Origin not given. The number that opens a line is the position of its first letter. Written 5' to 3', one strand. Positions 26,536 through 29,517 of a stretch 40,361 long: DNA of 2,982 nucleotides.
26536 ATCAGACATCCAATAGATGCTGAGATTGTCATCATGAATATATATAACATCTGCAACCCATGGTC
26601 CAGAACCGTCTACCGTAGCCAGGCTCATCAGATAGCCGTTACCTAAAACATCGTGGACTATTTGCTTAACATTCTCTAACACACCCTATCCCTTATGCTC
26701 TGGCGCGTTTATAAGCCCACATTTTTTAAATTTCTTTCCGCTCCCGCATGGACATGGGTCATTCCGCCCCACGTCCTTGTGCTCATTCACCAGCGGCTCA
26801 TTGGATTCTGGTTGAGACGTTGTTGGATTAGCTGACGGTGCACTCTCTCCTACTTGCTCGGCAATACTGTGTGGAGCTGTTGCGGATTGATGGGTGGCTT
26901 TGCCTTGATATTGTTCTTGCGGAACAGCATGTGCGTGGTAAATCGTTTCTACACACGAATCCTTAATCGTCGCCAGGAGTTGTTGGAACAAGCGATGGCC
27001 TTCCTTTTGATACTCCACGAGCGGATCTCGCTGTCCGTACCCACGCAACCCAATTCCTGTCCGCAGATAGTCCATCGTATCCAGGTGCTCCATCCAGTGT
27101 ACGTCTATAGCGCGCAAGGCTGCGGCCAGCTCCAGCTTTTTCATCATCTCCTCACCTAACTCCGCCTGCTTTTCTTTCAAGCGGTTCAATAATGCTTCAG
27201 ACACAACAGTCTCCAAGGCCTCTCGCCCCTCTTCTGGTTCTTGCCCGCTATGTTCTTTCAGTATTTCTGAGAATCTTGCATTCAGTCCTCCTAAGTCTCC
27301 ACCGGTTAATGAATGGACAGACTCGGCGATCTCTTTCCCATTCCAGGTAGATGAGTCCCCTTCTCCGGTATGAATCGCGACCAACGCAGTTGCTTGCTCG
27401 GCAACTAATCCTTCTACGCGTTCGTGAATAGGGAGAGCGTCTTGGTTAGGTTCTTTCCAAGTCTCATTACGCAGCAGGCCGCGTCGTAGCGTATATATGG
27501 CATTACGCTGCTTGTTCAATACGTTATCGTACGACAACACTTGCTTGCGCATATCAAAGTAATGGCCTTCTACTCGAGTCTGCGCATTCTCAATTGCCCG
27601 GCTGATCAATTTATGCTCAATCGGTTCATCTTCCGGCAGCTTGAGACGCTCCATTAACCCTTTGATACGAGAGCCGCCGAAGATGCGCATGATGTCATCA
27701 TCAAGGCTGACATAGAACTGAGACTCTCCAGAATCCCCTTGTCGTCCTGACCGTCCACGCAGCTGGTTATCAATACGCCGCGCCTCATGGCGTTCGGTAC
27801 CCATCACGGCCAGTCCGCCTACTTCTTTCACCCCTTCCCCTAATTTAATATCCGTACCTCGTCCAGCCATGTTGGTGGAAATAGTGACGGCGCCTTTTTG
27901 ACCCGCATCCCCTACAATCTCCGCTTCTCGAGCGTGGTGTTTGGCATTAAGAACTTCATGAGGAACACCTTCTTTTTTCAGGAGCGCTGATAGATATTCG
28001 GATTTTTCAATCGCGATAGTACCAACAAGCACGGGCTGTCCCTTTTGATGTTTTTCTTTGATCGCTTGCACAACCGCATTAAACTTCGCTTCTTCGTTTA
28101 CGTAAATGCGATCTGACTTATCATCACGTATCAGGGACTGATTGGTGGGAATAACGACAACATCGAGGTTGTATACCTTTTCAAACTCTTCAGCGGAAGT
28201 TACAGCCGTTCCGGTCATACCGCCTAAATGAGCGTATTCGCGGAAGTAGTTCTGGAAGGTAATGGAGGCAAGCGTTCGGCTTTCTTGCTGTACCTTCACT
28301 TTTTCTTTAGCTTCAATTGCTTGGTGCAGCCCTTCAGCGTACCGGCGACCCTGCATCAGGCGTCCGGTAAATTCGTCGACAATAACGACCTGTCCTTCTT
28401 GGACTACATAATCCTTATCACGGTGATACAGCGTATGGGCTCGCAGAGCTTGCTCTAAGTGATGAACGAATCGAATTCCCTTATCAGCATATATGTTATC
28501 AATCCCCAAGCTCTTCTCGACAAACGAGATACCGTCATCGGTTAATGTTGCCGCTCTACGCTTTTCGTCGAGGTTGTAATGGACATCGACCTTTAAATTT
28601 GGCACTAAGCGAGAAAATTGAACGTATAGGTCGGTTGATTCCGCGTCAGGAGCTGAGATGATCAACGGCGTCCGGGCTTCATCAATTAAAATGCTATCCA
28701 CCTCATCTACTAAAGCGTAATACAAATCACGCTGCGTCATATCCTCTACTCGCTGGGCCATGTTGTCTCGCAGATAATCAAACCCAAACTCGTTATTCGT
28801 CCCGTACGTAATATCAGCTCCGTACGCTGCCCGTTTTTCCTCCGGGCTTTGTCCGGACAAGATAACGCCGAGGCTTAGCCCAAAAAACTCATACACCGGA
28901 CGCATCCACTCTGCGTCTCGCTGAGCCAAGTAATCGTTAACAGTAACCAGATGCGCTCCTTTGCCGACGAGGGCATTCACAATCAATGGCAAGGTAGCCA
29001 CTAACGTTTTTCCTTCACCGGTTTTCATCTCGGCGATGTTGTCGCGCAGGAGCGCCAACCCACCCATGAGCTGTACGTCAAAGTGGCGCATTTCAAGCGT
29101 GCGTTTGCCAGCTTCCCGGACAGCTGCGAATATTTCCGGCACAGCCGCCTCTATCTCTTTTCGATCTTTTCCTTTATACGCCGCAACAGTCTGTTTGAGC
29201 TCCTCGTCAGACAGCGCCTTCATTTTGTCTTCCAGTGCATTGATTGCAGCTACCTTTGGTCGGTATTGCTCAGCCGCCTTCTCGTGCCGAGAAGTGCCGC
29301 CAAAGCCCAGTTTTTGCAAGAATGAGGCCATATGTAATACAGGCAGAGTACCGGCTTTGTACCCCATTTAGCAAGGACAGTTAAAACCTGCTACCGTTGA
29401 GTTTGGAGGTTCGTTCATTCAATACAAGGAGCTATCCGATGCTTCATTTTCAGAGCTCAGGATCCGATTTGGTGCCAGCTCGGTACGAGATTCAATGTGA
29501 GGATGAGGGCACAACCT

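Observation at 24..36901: Two translation-signal classes: SD-less housekeeping backbone versus about eight self-contained, GC-richer cassettes with strong SDs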

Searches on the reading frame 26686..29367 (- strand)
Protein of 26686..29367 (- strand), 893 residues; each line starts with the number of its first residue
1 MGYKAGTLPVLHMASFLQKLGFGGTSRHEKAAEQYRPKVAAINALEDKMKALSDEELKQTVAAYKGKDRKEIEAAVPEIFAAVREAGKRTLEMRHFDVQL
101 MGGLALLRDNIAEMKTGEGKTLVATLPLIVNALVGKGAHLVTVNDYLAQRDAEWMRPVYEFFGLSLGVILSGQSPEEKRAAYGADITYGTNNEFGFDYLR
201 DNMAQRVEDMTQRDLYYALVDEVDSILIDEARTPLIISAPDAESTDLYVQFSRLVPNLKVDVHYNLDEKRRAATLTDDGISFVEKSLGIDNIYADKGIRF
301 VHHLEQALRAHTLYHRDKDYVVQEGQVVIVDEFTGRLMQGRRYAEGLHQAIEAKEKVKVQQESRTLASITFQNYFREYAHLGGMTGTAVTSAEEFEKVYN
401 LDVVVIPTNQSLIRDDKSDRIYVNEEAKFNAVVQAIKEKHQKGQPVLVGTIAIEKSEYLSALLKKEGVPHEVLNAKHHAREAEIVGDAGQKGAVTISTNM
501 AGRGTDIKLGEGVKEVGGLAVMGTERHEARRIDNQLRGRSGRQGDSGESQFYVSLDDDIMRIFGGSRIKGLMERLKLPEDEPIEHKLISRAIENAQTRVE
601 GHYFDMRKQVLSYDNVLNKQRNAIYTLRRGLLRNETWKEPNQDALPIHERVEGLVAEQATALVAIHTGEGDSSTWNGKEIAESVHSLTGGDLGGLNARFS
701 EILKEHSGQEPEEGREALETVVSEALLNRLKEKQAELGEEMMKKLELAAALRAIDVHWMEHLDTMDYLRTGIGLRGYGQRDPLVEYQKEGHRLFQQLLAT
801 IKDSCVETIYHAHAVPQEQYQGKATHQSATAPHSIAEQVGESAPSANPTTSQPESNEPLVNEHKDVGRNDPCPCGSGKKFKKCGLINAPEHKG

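Call 8: search_protein_families(library=pfam, proteins=[window:26686-29367:-], max_evalue=0.01)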
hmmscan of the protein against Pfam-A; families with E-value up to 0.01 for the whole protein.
window:26686-29367:- (893 aa): 7 families
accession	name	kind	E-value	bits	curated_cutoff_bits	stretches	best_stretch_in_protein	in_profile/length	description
PF07517.20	SecA_DEAD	-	2.7e-119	398.2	24.6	1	26-396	7-290/290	SecA DEAD-like domain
PF21090.3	P-loop_SecA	-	9.9e-78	260.9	27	2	412-511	2-101/205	SecA P-loop domain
PF07516.18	SecA_SW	-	1.7e-56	191.9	26.7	1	582-812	1-199/200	SecA Wing and Scaffold domain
PF01043.26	SecA_PP_bind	-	1.3e-41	142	23.5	1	244-352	2-110/110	SecA preprotein cross-linking domain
PF02810.21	SEC-C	-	4.4e-08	33.3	20.4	1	868-883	1-16/19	SEC-C motif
PF00270.35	DEAD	-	8e-08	32.6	26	1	108-228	15-131/167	DEAD/DEAH box helicase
PF00271.37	Helicase_C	-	0.0068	17.1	23.5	0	428-543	2-109/110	Helicase conserved C-terminal domain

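Call 16: find_related_loci(query=window:26686-29367:-, collection=genome_contigs, flank=10000)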
Query window:26686-29367:- (893 aa) in genome_contigs; peptide patterns used: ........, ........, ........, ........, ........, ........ (x = any residue, [..] = any of these).
600 stretches matched a pattern (row limit reached: there are more); 600 encode a relative of the query (tblastn E <= 1e-3); the best 80 are kept; 80 distinct loci.
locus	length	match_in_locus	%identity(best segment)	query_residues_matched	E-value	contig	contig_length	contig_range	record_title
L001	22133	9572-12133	70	22-883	0e+0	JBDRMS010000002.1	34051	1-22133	MAG: bacterium isolate MEGAHIT-group-1.842 k141_6262825, whole genome shotgun sequence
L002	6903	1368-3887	52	22-883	0e+0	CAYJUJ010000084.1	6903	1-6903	MAG TPA_asm: uncultured bacterium isolate ERP125453_co1_332 genome assembly, contig: NODE_13995_length_6903_cov_4.951665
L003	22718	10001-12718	51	8-883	0e+0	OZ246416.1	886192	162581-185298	MAG: uncultured Gammaproteobacteria bacterium isolate binchicken_co266_193 genome assembly, chromosome: 1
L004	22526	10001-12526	52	13-883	0e+0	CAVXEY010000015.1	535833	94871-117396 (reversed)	MAG: uncultured delta proteobacterium isolate MFD02416.bin.1.108 genome assembly, contig: contig_37210, whole genome sho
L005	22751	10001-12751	49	13-883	0e+0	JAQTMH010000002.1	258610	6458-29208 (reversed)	MAG: Patescibacteria group bacterium isolate STA_36 NODE_85_length_258610_cov_5.218262_Sandtown_A, whole genome shotgun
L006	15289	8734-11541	49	28-883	0e+0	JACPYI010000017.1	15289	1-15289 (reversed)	MAG: Candidatus Sungiibacteriota bacterium isolate NC_groundwater_859_Pr1_B-0.1um_51_34 Montesol18_Bp1_scaffold_584750,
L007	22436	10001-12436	53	28-883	0e+0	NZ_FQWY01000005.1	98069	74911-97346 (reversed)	Thermosyntropha lipolytica DSM 11003, whole genome shotgun sequence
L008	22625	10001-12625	50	13-883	0e+0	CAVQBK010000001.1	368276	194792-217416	MAG: uncultured bacterium isolate MFD02923.bin.1.27 genome assembly, contig: contig_11471, whole genome shotgun sequence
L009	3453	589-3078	51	13-876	0e+0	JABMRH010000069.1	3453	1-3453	MAG: Desulfobacteraceae bacterium isolate bin.139 k141_1481489, whole genome shotgun sequence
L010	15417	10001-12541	49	3-883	0e+0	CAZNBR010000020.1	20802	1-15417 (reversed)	MAG TPA_asm: uncultured Syntrophaceae bacterium isolate SRP178699_co1_451 genome assembly, contig: NODE_3061_length_2080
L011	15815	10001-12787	49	8-883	0e+0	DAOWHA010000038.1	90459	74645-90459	MAG TPA_asm: bacterium isolate CSMAG_2005 CSMAG_2005_k141_148215_length_90459_cov_10.2795, whole genome shotgun sequence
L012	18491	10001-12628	50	11-883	0e+0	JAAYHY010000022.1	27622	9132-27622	MAG: Bacillota bacterium isolate AS09scLD_416 57904_AS09, whole genome shotgun sequence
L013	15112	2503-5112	50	22-883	0e+0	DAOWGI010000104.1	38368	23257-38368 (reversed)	MAG TPA_asm: candidate division FCPU426 bacterium isolate CSMAG_1987 CSMAG_1987_k141_1009074_length_38368_cov_15.7744, w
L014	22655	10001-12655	48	1-883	0e+0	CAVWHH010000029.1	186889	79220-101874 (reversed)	MAG: uncultured delta proteobacterium isolate MFD01476.bin.1.214 genome assembly, contig: contig_21187, whole genome sho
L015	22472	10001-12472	52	42-883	0e+0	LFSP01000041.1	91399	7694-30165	MAG: Clostridia bacterium DTU025 scaffold5903, whole genome shotgun sequence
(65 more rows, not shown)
